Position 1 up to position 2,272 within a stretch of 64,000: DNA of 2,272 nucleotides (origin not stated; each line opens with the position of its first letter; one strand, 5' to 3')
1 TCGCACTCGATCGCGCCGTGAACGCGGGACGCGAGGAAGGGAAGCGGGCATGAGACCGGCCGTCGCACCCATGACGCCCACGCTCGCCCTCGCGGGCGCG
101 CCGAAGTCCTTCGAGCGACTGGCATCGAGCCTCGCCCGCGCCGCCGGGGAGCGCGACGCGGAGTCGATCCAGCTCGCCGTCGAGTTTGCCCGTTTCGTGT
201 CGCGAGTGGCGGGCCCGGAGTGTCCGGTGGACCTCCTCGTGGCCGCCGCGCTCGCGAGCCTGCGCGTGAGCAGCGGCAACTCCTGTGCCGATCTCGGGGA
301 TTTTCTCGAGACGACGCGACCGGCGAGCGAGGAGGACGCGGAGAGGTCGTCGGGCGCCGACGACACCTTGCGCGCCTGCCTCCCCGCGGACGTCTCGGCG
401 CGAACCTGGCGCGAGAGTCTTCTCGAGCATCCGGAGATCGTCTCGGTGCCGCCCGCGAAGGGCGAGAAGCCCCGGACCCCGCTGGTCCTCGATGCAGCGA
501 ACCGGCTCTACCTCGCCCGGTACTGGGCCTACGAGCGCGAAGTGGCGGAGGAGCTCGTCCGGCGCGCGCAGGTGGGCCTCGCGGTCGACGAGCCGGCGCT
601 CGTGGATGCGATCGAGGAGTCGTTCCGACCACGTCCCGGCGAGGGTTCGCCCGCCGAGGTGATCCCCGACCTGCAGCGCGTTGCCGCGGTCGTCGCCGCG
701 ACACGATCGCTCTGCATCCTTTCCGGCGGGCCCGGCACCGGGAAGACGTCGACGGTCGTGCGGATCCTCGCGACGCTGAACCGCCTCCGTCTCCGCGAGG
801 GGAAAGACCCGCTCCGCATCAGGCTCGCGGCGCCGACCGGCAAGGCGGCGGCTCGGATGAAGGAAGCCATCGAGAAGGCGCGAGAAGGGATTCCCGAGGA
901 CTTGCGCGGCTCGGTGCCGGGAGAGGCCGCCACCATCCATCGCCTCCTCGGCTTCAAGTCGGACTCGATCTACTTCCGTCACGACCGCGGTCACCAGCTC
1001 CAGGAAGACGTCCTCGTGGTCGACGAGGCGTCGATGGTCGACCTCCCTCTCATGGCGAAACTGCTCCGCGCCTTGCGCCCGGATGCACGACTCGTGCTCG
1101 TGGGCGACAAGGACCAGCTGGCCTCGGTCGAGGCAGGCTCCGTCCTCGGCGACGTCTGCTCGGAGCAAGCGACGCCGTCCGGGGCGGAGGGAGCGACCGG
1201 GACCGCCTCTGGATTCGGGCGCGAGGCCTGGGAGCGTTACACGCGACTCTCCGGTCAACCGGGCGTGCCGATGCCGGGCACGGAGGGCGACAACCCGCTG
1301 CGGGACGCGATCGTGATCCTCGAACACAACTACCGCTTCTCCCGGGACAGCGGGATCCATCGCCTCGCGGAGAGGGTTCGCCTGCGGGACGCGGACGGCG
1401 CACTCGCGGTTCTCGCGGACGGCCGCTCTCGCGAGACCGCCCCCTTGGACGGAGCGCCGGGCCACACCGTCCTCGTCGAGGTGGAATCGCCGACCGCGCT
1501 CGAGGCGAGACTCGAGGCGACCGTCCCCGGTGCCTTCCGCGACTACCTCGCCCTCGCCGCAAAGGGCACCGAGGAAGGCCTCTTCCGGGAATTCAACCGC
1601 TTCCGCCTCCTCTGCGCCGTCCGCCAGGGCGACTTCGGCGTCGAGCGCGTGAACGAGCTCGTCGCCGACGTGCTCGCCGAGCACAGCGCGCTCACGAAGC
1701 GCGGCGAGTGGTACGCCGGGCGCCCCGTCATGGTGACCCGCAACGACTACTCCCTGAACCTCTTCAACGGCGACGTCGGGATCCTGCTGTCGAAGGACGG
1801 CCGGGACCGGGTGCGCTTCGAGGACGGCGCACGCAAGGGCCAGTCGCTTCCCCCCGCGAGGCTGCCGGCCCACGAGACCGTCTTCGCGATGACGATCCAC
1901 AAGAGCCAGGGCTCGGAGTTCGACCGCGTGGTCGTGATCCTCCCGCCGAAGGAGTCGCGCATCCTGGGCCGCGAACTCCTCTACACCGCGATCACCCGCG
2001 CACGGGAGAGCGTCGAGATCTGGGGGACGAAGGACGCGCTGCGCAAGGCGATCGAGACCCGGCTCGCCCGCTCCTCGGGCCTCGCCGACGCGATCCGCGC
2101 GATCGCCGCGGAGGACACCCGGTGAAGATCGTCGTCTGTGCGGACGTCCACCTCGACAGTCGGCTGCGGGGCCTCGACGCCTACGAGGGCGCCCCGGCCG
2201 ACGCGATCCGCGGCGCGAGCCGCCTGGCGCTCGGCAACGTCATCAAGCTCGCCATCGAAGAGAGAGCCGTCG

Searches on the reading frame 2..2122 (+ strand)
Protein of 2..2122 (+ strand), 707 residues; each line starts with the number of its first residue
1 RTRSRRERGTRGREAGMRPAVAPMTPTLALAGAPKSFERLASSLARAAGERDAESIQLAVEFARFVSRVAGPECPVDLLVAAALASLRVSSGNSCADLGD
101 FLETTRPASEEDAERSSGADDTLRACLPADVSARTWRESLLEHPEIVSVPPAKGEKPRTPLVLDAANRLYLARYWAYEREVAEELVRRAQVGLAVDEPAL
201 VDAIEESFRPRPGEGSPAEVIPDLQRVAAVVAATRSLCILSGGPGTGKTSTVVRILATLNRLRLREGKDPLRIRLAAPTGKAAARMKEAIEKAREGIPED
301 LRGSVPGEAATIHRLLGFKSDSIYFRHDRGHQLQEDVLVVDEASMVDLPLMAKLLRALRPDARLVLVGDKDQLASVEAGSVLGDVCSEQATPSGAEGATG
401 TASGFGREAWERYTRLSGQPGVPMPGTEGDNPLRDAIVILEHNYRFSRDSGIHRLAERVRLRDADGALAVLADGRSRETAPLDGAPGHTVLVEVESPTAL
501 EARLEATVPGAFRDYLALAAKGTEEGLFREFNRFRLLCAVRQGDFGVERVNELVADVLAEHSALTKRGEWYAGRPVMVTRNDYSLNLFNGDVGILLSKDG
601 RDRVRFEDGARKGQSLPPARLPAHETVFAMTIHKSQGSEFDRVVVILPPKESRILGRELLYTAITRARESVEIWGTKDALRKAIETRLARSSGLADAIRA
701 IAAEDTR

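Call 64: search_protein_families(library=pfam, proteins=[window:2-2122:+], max_evalue=0.00001)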
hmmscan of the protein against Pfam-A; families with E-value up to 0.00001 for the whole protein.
window:2-2122:+ (707 aa): 9 families
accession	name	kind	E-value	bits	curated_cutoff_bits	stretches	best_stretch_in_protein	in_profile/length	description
PF13245.12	AAA_19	-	9.1e-38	129.9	25.1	1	227-376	3-132/134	AAA domain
PF13604.12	AAA_30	-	1.1e-27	97.4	27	1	227-390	10-145/191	AAA domain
PF13538.12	UvrD_C_2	-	1.3e-13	51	27.4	1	627-671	2-49/52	UvrD-like helicase C-terminal domain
PF01443.25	Viral_helicase1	-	5e-10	40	21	1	627-673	178-226/228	Viral superfamily 1 RNA helicase core domain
PF21185.3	RecD_N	-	6.5e-10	39.7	22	1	58-170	8-103/103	RecBCD enzyme subunit RecD, N-terminal domain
PF13086.12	AAA_11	-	1.2e-09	38.8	27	0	234-286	16-68/257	AAA domain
PF18335.7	SH3_13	-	8.3e-09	35.6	41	1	554-602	5-58/65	ATP-dependent RecD-like DNA helicase SH3 domain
PF05127.21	NAT10_TcmA_helicase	-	7.3e-08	32.9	22.7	1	240-357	2-112/176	RNA cytidine acetyltransferase NAT10/TcmA, helicase domain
PF00580.27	UvrD-helicase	-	1e-06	29.1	23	0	230-300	8-68/271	UvrD/REP helicase N-terminal domain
